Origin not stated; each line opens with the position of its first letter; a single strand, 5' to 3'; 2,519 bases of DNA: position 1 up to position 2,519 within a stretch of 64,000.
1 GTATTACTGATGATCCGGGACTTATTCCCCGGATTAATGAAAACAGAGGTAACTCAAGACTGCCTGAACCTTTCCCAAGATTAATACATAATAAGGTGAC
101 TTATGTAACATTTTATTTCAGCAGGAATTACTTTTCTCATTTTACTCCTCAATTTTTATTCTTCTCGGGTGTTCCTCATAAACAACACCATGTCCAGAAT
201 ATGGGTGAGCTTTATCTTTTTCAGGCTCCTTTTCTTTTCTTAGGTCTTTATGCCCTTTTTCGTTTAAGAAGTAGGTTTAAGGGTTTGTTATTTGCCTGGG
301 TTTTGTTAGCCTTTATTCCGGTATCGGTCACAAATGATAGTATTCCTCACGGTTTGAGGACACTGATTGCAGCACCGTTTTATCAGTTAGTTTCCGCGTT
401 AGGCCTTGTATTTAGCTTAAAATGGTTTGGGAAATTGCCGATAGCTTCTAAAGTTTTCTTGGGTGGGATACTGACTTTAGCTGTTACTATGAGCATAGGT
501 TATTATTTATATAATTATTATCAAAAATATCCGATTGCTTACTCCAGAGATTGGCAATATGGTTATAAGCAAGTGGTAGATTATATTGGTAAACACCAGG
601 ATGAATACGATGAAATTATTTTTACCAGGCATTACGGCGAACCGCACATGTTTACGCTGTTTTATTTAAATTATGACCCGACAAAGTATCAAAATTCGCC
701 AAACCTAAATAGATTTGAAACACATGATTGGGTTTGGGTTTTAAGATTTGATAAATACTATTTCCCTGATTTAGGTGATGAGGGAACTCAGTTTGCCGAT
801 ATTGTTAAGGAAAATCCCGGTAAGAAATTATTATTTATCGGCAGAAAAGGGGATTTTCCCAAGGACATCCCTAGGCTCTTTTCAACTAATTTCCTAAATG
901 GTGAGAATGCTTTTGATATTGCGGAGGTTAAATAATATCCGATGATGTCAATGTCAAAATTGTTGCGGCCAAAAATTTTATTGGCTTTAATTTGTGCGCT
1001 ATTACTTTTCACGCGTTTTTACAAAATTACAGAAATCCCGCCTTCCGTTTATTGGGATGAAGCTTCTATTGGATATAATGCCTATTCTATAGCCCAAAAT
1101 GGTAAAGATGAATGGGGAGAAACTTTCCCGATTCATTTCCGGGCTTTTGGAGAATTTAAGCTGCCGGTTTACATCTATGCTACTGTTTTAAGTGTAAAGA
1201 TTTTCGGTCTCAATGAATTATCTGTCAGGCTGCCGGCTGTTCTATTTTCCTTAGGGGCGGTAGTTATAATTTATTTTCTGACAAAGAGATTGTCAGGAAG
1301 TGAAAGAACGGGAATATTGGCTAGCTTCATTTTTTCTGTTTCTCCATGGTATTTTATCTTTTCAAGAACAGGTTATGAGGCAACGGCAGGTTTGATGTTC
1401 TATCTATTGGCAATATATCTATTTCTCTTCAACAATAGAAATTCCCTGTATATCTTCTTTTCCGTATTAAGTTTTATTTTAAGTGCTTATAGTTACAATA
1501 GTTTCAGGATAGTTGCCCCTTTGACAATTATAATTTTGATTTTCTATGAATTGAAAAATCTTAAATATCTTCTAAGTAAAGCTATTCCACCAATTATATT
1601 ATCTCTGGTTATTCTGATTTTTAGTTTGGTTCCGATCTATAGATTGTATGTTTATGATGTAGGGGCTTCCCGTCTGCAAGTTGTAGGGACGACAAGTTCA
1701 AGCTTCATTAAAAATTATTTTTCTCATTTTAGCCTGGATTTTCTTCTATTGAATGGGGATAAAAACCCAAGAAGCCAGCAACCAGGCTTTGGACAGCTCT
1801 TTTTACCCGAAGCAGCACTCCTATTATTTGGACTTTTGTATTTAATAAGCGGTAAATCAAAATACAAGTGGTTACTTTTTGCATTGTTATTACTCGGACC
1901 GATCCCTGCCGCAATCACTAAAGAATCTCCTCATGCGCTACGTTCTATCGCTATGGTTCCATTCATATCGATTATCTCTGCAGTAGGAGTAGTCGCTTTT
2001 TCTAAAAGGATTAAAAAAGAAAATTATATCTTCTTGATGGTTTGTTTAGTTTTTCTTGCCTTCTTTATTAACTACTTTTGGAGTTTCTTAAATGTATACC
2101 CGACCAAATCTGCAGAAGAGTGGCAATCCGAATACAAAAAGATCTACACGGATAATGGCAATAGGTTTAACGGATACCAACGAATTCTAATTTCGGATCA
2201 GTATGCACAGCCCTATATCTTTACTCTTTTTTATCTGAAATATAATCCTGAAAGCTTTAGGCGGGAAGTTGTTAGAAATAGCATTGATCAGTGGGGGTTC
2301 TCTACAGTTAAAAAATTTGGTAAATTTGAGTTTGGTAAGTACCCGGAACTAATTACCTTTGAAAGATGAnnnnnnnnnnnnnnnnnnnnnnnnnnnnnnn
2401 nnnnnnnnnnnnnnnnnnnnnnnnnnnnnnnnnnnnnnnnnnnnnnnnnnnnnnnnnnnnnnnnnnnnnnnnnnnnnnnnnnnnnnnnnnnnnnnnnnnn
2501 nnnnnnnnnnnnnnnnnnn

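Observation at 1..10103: Tandem triplication of PMT_2/GT39-like GT-C enzymes in an operon with a DPM1-like GT2 gene, GT4 enzymes and a flippase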

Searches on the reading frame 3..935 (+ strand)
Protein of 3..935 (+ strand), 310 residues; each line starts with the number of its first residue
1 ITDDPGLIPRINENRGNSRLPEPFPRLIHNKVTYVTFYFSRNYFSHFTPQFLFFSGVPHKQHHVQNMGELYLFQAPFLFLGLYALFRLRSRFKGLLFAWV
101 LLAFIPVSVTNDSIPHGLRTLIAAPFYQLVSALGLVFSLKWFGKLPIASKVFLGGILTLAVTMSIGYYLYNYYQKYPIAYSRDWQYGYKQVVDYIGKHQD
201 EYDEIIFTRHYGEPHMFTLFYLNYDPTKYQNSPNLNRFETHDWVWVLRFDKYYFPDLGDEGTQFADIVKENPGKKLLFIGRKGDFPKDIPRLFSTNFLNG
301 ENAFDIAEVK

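Call 5: search_protein_families(library=pfam, proteins=[window:3-935:+], max_evalue=0.01)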
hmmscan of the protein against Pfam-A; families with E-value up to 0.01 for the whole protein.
window:3-935:+ (310 aa): 0 families

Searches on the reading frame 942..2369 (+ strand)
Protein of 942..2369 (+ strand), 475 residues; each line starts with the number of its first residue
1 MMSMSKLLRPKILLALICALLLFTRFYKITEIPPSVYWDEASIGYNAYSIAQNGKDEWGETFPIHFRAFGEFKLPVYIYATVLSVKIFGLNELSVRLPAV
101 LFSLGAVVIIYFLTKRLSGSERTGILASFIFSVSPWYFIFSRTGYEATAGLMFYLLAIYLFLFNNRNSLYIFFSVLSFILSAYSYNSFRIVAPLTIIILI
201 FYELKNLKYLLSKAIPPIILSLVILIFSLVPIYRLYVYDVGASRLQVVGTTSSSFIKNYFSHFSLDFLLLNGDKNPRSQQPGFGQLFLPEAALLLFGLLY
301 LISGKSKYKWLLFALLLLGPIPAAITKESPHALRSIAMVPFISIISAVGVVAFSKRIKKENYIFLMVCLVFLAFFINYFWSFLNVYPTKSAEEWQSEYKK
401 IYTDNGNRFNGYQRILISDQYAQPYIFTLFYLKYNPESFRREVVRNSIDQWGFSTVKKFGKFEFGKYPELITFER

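Call 5: search_protein_families(library=pfam, proteins=[window:942-2369:+], max_evalue=0.01)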
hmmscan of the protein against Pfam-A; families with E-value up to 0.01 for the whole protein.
window:942-2369:+ (475 aa): 2 families
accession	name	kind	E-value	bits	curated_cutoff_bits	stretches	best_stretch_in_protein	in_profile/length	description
PF13231.12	PMT_2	-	1.2e-10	42.3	26.1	1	75-228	4-155/160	Dolichyl-phosphate-mannose-protein mannosyltransferase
PF02366.24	PMT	-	9.8e-06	25.7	22.7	1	17-229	3-225/245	Dolichyl-phosphate-mannose-protein mannosyltransferase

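Call 13: search_protein_families(library=ncbifam, proteins=[window:942-2369:+], max_evalue=0.01)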
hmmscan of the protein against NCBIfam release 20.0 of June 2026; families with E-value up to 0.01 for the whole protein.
window:942-2369:+ (475 aa): 0 families

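Call 48: find_encoding_contigs(protein=window:942-2369:+, flank=10000, max_places=5)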
Protein window:942-2369:+ (475 aa): 6 contigs read that carry it; 5 places shown.
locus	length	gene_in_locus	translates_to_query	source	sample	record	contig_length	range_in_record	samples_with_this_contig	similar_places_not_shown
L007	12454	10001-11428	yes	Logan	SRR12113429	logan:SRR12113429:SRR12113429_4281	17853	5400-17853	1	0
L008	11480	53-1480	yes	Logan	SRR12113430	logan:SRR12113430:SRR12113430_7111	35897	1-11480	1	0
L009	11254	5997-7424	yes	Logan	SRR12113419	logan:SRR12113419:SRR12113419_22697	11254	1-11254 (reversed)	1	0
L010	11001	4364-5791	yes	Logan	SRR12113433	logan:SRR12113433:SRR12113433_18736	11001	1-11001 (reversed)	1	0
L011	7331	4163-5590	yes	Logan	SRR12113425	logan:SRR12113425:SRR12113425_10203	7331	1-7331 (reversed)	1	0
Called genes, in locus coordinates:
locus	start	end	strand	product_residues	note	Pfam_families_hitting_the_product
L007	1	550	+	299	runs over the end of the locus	PF00535:Glycos_transf_2, PF10111:Glyco_tranf_2_2 (weak), PF13641:Glyco_tranf_2_3 (weak)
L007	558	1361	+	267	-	PF00535:Glycos_transf_2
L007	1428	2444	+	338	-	PF00534:Glycos_transf_1, PF13692:Glyco_trans_1_4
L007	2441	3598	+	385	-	-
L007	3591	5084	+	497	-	PF13231:PMT_2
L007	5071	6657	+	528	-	PF13231:PMT_2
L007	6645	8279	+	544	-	PF13231:PMT_2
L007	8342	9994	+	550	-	PF02366:PMT, PF13231:PMT_2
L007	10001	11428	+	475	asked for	PF02366:PMT (weak), PF13231:PMT_2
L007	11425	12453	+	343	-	?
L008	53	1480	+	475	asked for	PF02366:PMT (weak), PF13231:PMT_2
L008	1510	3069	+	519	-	PF02366:PMT (weak), PF13231:PMT_2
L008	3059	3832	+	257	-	PF00535:Glycos_transf_2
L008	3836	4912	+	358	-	PF13439:Glyco_transf_4, PF00534:Glycos_transf_1, PF13692:Glyco_trans_1_4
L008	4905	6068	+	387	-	PF04188:Mannosyl_trans2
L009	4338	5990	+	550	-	PF02366:PMT, PF13231:PMT_2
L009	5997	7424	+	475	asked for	PF02366:PMT (weak), PF13231:PMT_2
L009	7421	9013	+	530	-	PF02366:PMT (weak), PF13231:PMT_2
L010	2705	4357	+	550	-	PF02366:PMT, PF13231:PMT_2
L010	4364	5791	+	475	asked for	PF02366:PMT (weak), PF13231:PMT_2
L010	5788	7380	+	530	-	PF02366:PMT (weak), PF13231:PMT_2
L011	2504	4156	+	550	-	PF02366:PMT, PF13231:PMT_2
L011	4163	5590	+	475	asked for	PF02366:PMT (weak), PF13231:PMT_2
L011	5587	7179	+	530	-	PF02366:PMT (weak), PF13231:PMT_2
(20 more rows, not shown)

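Call 60: search_protein_families(library=pfam, proteins=[L007:2-550:+, L007:558-1361:+, L007:1428-2444:+, L007:2441-3598:+, L007:3591-5084:+, L007:5071-6657:+, L007:6645-8279:+, L007:8342-9994:+], max_evalue=0.1)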
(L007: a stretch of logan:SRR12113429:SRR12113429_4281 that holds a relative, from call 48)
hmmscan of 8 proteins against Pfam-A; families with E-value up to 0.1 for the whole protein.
L007:2-550:+ (182 aa): 0 families

L007:558-1361:+ (267 aa): 3 families
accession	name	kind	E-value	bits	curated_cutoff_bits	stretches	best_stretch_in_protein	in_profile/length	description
PF00535.33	Glycos_transf_2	-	2.8e-18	66.9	23.3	1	3-108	1-116/168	Glycosyl transferase family 2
PF13704.12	Glyco_tranf_2_4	-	2.8e-07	31.4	27.5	1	9-87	1-88/98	Glycosyl transferase family 2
PF10111.15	Glyco_tranf_2_2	-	0.0012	18.8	27.3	1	12-81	10-92/276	Glycosyltransferase like family 2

L007:1428-2444:+ (338 aa): 4 families
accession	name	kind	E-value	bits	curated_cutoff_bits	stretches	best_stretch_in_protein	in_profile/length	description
PF00534.26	Glycos_transf_1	-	9.3e-25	87.6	26.4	1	150-319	13-171/172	Glycosyl transferases group 1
PF13692.12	Glyco_trans_1_4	-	1.5e-15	58.2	27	1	153-306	2-142/142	Glycosyl transferases group 1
PF13524.12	Glyco_trans_1_2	-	6.2e-05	23.4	25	1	187-323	13-131/144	Glycosyl transferase-like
PF19245.4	DUF5893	-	0.014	15.8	25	0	122-194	52-122/147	Family of unknown function (DUF5893)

L007:2441-3598:+ (385 aa): 1 family
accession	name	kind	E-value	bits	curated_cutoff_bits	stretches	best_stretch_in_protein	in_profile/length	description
PF08602.15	Mgr1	-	0.018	14.3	25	1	322-353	34-65/377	Mgr1-like, i-AAA protease complex subunit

L007:3591-5084:+ (497 aa): 1 family
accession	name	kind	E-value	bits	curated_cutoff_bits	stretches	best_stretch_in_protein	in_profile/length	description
PF13231.12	PMT_2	-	3.1e-08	34.4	26.1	1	77-231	4-157/160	Dolichyl-phosphate-mannose-protein mannosyltransferase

L007:5071-6657:+ (528 aa): 1 family
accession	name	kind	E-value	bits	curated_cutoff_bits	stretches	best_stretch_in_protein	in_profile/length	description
PF13231.12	PMT_2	-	4.4e-09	37.2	26.1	1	66-211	4-155/160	Dolichyl-phosphate-mannose-protein mannosyltransferase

L007:6645-8279:+ (544 aa): 1 family
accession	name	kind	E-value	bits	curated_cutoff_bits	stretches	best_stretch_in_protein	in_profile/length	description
PF13231.12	PMT_2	-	1.7e-09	38.5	26.1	1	77-231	8-159/160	Dolichyl-phosphate-mannose-protein mannosyltransferase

L007:8342-9994:+ (550 aa): 2 families
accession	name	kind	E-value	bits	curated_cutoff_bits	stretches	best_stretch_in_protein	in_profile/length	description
PF13231.12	PMT_2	-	3.8e-11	43.9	26.1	1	79-222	13-156/160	Dolichyl-phosphate-mannose-protein mannosyltransferase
PF02366.24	PMT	-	2.4e-08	34.3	22.7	1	13-228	4-235/245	Dolichyl-phosphate-mannose-protein mannosyltransferase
